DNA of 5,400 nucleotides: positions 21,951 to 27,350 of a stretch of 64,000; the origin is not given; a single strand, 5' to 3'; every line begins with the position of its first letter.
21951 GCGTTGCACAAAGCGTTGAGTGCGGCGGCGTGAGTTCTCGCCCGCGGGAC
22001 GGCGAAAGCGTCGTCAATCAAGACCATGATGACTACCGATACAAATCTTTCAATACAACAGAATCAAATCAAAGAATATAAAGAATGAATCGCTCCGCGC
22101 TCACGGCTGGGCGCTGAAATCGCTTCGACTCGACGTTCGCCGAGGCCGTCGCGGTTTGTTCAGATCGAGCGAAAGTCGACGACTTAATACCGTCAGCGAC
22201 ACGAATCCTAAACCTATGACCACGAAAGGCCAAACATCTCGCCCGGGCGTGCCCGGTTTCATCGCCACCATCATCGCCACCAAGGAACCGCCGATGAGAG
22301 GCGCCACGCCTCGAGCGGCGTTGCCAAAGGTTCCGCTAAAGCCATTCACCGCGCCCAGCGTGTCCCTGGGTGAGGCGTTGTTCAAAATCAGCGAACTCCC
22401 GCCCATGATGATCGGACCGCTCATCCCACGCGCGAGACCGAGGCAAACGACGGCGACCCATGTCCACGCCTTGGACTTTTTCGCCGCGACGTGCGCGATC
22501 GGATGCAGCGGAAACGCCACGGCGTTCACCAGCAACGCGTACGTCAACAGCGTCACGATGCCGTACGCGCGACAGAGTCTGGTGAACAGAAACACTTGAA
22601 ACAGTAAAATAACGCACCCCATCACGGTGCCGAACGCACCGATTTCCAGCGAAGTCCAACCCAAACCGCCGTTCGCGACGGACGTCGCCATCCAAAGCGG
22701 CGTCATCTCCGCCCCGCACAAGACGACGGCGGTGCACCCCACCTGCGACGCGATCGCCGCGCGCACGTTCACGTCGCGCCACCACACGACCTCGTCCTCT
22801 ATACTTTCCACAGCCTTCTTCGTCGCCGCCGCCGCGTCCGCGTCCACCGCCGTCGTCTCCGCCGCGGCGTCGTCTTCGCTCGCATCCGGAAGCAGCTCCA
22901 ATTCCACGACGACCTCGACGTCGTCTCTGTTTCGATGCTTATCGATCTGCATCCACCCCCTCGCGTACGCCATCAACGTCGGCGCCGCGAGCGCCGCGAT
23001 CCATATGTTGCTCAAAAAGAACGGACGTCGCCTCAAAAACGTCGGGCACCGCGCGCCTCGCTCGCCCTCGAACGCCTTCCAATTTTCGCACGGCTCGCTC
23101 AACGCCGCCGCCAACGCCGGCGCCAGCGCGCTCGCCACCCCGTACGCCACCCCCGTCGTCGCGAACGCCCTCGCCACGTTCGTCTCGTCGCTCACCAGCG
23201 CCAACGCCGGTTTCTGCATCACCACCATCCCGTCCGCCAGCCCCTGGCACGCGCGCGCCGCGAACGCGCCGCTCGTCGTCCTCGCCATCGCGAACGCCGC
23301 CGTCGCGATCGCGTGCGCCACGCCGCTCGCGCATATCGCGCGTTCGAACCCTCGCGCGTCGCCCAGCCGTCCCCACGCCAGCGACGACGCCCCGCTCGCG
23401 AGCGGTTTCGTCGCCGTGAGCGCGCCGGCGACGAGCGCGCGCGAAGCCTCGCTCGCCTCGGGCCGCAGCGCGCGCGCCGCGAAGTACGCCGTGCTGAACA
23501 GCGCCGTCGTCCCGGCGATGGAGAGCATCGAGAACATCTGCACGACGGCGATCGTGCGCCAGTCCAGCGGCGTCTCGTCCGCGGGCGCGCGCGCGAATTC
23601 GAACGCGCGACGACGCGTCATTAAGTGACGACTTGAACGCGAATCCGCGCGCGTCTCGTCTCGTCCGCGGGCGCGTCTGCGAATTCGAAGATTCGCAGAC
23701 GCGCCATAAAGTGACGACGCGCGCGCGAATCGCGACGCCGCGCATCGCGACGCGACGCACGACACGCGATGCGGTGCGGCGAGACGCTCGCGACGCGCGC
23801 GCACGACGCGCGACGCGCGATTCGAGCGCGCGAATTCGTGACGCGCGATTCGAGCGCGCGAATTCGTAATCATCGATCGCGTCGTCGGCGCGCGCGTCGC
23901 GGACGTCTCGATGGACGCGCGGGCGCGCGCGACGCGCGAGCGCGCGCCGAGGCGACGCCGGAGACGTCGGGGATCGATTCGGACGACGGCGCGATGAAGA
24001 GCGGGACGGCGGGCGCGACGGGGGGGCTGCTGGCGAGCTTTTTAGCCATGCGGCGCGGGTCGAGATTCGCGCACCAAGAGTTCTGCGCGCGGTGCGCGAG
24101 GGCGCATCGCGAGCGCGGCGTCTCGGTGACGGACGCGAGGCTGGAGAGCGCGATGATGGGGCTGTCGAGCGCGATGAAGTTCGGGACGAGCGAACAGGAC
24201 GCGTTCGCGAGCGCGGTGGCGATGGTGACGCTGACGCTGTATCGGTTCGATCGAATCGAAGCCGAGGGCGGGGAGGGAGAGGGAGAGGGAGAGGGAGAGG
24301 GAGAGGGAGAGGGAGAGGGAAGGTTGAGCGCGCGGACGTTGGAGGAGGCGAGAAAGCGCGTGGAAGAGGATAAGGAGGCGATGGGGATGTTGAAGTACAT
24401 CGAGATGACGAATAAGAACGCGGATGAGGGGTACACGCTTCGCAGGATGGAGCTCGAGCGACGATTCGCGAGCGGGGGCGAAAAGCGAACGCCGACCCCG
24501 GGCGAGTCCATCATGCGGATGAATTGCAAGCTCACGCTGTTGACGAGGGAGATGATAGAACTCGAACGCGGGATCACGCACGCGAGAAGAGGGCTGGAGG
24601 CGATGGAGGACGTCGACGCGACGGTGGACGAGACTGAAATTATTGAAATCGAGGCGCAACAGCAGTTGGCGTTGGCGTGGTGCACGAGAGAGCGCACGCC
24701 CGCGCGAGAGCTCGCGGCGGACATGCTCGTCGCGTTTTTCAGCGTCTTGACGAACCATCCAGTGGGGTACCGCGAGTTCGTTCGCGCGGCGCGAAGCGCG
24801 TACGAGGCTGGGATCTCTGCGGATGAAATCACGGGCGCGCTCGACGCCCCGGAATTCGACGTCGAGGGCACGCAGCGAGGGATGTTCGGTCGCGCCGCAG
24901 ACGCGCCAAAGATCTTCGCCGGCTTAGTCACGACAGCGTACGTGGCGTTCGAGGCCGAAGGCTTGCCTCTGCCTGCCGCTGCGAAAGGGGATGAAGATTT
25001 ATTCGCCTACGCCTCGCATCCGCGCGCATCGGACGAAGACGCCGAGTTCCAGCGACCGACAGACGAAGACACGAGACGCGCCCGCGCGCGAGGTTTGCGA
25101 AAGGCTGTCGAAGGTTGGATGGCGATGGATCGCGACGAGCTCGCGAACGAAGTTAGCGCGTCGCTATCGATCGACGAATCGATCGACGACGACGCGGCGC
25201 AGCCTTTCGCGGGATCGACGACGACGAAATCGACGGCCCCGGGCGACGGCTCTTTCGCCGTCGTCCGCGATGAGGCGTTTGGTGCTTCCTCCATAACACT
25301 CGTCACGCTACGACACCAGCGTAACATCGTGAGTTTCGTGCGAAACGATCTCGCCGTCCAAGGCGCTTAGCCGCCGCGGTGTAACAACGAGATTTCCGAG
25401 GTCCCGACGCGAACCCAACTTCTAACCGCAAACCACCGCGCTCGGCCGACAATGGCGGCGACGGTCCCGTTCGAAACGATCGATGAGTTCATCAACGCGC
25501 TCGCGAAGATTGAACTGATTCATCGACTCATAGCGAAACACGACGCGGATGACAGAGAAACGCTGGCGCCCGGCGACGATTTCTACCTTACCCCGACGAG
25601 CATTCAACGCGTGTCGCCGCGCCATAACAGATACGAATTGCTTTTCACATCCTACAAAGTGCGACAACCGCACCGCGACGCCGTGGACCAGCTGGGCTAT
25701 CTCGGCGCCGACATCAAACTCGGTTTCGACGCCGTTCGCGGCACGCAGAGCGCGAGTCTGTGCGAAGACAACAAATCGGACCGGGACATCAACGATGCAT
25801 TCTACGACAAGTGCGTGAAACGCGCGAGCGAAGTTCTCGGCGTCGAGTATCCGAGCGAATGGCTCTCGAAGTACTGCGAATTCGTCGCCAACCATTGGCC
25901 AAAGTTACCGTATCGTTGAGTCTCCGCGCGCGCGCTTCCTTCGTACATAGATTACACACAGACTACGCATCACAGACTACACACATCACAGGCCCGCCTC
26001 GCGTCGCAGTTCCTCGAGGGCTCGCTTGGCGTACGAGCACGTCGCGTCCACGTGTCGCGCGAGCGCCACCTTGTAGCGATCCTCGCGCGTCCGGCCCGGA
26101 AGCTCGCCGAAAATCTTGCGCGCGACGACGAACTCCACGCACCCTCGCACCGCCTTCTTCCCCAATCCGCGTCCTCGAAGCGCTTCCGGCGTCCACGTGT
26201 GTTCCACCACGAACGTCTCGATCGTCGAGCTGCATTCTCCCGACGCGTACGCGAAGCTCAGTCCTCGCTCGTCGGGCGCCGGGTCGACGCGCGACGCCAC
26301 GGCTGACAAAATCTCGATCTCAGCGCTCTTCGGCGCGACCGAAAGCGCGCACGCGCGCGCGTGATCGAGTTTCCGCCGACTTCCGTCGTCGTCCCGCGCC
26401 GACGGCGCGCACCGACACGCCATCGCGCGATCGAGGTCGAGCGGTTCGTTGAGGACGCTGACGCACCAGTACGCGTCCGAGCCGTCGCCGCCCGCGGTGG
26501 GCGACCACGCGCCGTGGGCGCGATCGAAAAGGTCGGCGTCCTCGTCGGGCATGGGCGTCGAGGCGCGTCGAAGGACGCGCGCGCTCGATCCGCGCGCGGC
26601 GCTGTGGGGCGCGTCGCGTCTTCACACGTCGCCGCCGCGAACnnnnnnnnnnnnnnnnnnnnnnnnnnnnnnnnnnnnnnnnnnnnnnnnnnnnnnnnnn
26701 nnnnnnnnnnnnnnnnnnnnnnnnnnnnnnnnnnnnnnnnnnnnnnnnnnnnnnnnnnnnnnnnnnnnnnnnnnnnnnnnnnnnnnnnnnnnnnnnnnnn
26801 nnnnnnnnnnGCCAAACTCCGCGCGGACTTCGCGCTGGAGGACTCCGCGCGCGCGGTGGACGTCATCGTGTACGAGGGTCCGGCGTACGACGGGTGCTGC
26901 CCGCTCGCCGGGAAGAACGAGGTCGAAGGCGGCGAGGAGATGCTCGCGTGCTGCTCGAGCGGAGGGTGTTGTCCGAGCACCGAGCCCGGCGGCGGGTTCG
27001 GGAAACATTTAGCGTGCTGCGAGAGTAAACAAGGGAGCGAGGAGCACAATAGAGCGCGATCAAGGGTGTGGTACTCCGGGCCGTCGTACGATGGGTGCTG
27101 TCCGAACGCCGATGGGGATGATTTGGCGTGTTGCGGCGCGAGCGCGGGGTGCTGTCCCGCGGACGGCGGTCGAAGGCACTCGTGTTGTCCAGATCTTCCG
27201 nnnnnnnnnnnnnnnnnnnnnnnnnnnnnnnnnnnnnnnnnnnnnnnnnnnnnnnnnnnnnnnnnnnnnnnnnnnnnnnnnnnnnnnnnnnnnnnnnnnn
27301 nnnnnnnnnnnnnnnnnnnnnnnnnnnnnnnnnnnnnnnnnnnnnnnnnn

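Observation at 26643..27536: Type I membrane protein with duplicated vicinal-cysteine (CC) modules: a candidate metal-binding surface protein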

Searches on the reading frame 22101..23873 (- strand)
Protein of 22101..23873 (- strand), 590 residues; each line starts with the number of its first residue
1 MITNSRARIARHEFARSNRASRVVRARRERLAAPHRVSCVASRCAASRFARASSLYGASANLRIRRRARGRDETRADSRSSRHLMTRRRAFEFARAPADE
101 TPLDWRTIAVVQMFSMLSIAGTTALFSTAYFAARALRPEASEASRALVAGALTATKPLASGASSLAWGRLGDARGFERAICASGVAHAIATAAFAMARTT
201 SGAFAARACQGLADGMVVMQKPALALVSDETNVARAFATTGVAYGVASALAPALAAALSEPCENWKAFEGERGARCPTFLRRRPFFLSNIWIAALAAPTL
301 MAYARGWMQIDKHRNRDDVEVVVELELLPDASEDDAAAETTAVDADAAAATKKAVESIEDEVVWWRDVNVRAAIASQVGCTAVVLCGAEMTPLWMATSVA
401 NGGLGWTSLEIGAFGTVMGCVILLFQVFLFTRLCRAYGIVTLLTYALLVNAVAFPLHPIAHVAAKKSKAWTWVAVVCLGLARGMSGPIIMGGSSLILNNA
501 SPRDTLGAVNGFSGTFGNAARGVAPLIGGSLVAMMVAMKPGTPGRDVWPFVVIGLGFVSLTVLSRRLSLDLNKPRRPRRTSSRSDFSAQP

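Call 24: search_protein_families(library=pfam, proteins=[window:22101-23873:-], max_evalue=0.00001)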
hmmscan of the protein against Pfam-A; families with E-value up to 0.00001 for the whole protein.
window:22101-23873:- (590 aa): 1 family
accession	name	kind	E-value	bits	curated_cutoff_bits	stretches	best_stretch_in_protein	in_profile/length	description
PF07690.21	MFS_1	-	3.7e-13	49.6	33.4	1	114-525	7-347/347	Major Facilitator Superfamily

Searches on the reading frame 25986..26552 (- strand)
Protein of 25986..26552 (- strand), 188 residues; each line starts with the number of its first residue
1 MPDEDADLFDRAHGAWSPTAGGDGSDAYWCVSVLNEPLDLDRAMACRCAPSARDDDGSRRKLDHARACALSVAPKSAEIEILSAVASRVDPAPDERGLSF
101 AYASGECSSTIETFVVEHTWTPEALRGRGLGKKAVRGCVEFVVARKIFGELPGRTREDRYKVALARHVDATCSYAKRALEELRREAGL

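Call 5: search_protein_families(library=pfam, proteins=[window:25986-26552:-], max_evalue=10)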
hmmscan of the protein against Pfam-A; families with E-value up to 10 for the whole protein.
window:25986-26552:- (188 aa): 1 family
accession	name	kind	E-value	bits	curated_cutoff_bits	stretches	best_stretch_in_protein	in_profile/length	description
PF14542.12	Acetyltransf_CG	-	3.9e-07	30.5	30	1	113-145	24-56/80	GCN5-related N-acetyl-transferase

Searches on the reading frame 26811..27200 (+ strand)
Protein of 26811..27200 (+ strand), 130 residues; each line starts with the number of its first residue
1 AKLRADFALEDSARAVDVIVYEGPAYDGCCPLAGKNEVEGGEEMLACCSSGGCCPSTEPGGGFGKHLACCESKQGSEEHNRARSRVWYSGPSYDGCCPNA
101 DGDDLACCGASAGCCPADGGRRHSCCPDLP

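Call 16: search_protein_families(library=pfam, proteins=[window:26811-27200:+], max_evalue=10)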
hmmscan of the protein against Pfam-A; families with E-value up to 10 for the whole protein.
seq(130 aa): 0 families

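Call 18: find_homologous_proteins(query=A2, max_evalue=1)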
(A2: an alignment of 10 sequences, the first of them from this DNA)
Query A2 (10 sequences) (130 aa, profile of the alignment): 5 proteins with E <= 1 among 4184 candidates.
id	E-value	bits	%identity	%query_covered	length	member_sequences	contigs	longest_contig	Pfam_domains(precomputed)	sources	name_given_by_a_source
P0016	2.4e-26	110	68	55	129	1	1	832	-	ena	-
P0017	2.6e-21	94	44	92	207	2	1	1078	-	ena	-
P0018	8.0e-20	89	51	62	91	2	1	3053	-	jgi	jgi:hypothetical protein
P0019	2.5e-10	58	46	48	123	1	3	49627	-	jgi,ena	jgi:hypothetical protein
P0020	5.4e-1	28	96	20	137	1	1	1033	-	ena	-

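Call 25: search_protein_representatives(alignment_id=A2)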
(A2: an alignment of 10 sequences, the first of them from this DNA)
Query: 10 sequences, 129 profile positions. Proteins with E-value up to 0.001 (for the whole library): 16; up to 1e-10: 13; up to 1e-30: 5. The best 16 are listed.
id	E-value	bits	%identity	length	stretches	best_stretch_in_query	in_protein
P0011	1.5e-60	219.2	-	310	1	2-129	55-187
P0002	3.9e-60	217.9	-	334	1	1-128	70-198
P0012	2.1e-57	209.0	-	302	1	2-129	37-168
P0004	2.8e-55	202.1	-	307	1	1-129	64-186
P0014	6.4e-54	197.8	-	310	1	2-129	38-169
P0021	3.3e-23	98.5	-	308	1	12-128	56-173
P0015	5.1e-22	94.6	-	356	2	43-126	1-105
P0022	4.7e-21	91.5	-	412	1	10-126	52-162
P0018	2.5e-20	89.1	-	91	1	19-100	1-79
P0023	4.4e-20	88.4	-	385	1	10-125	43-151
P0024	7.0e-17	78.0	-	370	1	18-126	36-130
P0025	5.3e-15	71.9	-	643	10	47-87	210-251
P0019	8.1e-11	58.4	-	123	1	16-78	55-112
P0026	4.6e-06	43.1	-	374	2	62-119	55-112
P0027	6.3e-06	42.6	-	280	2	67-116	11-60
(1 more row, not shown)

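Call 32: find_related_loci(query=A2, collection=viral_contigs, flank=3000)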
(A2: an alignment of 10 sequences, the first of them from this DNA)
Query A2 (130 aa) in viral_contigs; peptide patterns used: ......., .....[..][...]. (x = any residue, [..] = any of these).
43 stretches matched a pattern, but none encodes a relative of the query by tblastn (E <= 1e-3).
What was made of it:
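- Tried and rejected: Viral homologues (prasinovirus capture): none in IMG/VR (call 32).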

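Call 53: find_encoding_contigs(protein=P0023, flank=6000, max_places=2)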
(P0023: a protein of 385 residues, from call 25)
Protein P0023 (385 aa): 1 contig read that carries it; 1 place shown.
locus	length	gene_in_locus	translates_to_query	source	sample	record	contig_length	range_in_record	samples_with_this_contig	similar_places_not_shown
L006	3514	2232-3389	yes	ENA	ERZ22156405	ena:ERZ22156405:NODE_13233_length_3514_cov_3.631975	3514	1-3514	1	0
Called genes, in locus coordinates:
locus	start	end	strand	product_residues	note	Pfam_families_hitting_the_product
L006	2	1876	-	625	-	?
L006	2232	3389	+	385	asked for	-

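Call 54: find_encoding_contigs(protein=P0026, flank=6000, max_places=2)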
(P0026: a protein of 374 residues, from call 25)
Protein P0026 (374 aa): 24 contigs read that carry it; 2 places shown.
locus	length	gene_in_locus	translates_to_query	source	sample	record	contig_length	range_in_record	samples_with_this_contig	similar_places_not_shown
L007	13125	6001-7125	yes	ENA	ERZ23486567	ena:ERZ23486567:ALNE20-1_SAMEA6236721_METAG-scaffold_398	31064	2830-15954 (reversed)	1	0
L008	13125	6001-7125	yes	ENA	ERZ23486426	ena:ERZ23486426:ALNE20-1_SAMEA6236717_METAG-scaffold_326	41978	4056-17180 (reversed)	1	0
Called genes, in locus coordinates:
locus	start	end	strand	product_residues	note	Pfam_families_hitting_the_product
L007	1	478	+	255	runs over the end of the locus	PF04755:PAP_fibrillin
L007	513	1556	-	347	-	PF08534:Redoxin (weak), PF00085:Thioredoxin, PF13899:Thioredoxin_7 (weak)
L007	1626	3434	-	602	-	PF07690:MFS_1 (weak)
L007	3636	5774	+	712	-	-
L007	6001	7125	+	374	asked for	-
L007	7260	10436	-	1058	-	PF02347:GDC-P, PF21478:GcvP2_C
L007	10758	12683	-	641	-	PF02934:GatB_N, PF02637:GatB_Yqey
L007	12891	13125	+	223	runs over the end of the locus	PF01423:LSM (weak)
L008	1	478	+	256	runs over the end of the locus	PF04755:PAP_fibrillin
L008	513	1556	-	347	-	PF08534:Redoxin (weak), PF00085:Thioredoxin, PF13899:Thioredoxin_7 (weak)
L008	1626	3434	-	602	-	PF07690:MFS_1 (weak)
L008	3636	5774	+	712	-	-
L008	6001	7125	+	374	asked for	-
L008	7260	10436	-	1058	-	PF02347:GDC-P, PF21478:GcvP2_C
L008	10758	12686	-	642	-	PF02934:GatB_N, PF02637:GatB_Yqey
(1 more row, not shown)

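Call 55: find_encoding_contigs(protein=P0022, flank=6000, max_places=2)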
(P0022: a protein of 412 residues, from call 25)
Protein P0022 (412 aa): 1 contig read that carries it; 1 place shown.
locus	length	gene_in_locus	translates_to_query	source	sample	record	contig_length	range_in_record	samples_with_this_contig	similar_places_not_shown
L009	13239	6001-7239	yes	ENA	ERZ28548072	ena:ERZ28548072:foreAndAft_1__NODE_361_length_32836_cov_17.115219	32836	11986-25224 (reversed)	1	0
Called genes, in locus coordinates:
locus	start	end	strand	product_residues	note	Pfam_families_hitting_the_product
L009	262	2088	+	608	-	-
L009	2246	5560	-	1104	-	PF03714:PUD, PF17967:Pullulanase_N2, PF02922:CBM_48, PF11852:Pullul_strch_C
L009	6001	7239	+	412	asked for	-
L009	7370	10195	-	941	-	PF02347:GDC-P, PF21478:GcvP2_C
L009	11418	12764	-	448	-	PF02934:GatB_N, PF02637:GatB_Yqey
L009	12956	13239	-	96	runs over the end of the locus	-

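Call 56: list_cluster_members(proteins=[L007:7263-10436:-, L009:7373-10195:-, L001:1158-4295:-, L007:10761-12683:-, L009:11421-12764:-, L001:4682-6244:-])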
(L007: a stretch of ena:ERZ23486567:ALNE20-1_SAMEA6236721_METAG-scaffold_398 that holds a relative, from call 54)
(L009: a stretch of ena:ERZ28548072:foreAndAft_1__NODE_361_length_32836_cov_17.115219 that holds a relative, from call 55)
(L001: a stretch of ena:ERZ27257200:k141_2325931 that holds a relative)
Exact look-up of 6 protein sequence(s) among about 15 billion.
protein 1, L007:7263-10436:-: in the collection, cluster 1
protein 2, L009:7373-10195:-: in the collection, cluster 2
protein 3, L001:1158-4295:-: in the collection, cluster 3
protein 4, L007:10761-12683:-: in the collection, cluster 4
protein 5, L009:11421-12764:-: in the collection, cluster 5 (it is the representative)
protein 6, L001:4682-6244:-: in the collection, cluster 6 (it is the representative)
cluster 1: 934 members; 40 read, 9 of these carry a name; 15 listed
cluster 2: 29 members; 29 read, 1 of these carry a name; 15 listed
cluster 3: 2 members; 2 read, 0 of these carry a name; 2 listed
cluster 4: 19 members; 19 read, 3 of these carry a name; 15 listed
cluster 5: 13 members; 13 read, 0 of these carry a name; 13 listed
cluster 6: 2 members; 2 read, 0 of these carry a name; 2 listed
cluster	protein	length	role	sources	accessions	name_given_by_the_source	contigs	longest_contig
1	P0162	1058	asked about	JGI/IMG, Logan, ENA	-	glycine dehydrogenase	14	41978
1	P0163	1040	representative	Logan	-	-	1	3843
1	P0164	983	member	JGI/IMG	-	glycine dehydrogenase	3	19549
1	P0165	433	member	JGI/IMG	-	aspartyl-tRNA(Asn)/glutamyl-tRNA(Gln) amidotransferase subunit B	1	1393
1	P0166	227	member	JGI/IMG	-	aspartyl-tRNA(Asn)/glutamyl-tRNA(Gln) amidotransferase subunit B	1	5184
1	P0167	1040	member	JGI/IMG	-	glycine dehydrogenase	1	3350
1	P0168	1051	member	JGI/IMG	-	glycine dehydrogenase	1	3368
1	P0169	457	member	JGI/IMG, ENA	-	aspartyl-tRNA(Asn)/glutamyl-tRNA(Gln) amidotransferase subunit B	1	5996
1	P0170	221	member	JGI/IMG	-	glycine dehydrogenase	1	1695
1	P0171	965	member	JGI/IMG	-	glycine dehydrogenase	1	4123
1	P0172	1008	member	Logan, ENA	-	-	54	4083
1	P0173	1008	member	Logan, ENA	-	-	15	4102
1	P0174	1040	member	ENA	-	-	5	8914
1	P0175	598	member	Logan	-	-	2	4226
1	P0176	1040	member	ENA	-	-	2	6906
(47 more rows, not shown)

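Call 57: search_protein_families(library=pfam, alignment_id=A4, max_evalue=10)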
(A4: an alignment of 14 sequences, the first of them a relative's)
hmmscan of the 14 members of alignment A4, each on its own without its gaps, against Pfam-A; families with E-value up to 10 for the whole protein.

A. member 1, P0023 (385 aa): 0 families

B. families by the number of members that match (of 14 scanned): 5 families
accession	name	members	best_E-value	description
PF20373.3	DUF6668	1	0.15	Family of unknown function (DUF6668)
PF10470.14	AKAP7_RIRII_bdg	1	0.19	PKA-RI-RII subunit binding domain of A-kinase anchor protein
PF11714.13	Inhibitor_I53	1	1.5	Thrombin inhibitor Madanin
PF19199.5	Phage_coatGP8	1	5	Phage major coat protein, Gp8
PF08195.16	TRI9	1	9.1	TRI9 protein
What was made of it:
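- On Metallothionein: There is no Pfam metallothionein hit (calls 5, 57).
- On HMA domain with GxCCxxE (plant P1B-2 N-terminus): There is no HMA hit (calls 5, 57).
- Closest known: GxCCxxE Zn/Cd site of plant P1B-2 ATPases. Different: Here there are eight dyads in a lumenal or extracellular repeat with no HMA-domain similarity (calls 5, 57).
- There is no HMA or metallothionein Pfam hit (calls 5, 57).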

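Call 72: find_encoding_contigs(protein=P0019, flank=6000, max_places=2)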
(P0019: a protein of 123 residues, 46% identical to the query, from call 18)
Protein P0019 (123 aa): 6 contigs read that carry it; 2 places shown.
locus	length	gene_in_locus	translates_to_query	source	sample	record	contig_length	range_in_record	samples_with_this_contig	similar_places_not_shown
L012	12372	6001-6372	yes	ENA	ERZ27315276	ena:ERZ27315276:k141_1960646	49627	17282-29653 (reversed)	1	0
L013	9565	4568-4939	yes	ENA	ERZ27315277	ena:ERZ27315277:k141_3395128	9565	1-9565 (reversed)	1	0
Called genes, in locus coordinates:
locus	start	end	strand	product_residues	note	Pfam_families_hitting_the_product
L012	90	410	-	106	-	-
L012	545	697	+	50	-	-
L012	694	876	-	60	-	-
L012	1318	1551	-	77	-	-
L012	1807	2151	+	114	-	-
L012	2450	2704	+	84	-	-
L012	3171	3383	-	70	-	PF02922:CBM_48 (weak)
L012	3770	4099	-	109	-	-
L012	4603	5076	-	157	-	-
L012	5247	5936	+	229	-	-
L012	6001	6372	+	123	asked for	-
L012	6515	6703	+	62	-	-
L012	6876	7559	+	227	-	-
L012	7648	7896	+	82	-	-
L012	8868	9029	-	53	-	-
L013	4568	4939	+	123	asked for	-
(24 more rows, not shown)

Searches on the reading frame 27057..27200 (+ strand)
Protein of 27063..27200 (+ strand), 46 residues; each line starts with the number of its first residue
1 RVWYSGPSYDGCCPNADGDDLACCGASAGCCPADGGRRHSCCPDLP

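Call 16: search_protein_families(library=pfam, proteins=[window:27063-27200:+], max_evalue=10)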
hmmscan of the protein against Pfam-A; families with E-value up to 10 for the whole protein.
seq(46 aa): 0 families

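Call 43: search_solved_structures(query=A5, max_evalue=10, show_alignments=3)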
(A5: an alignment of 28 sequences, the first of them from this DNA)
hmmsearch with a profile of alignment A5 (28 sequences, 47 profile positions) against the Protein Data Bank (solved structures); distinct sequences matched with E-value up to 10: 0.
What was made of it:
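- Tried and rejected: The module profile gave 0 hits at E <= 10 (call 43).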

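Call 48: predict_structure(alignment_id=A5)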
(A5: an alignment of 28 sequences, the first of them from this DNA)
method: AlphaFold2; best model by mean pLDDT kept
length: 47 residues; sequences in the alignment: 28
mean_pLDDT: 54.8   pTM: 0.22
mean pLDDT of the five models: 54.8, 53.9, 53.7, 51.9, 46.7
residues with pLDDT >= 90: 0; 70-90: 0; 50-70: 44; < 50: 3
segments of 3 or more residues with pLDDT < 50: none
pLDDT, mean of each block of 10 residues (from residue 1): 54 53 54 58 56
secondary structure, 60 per line:
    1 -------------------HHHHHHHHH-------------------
elements in order: H20-28

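Call 51: fold_search(model_id=the predicted structure, library=pdb)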
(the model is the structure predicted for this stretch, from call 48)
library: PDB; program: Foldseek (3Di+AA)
matches with E <= 10: 0; with E <= 0.001: 0
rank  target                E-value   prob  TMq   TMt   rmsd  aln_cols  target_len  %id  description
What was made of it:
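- On Granulin (PF00396): Foldseek against the PDB gave 0 matches (call 51).
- Foldseek found nothing (call 51).
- Tried and rejected: Foldseek against the PDB gave no match (call 51).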
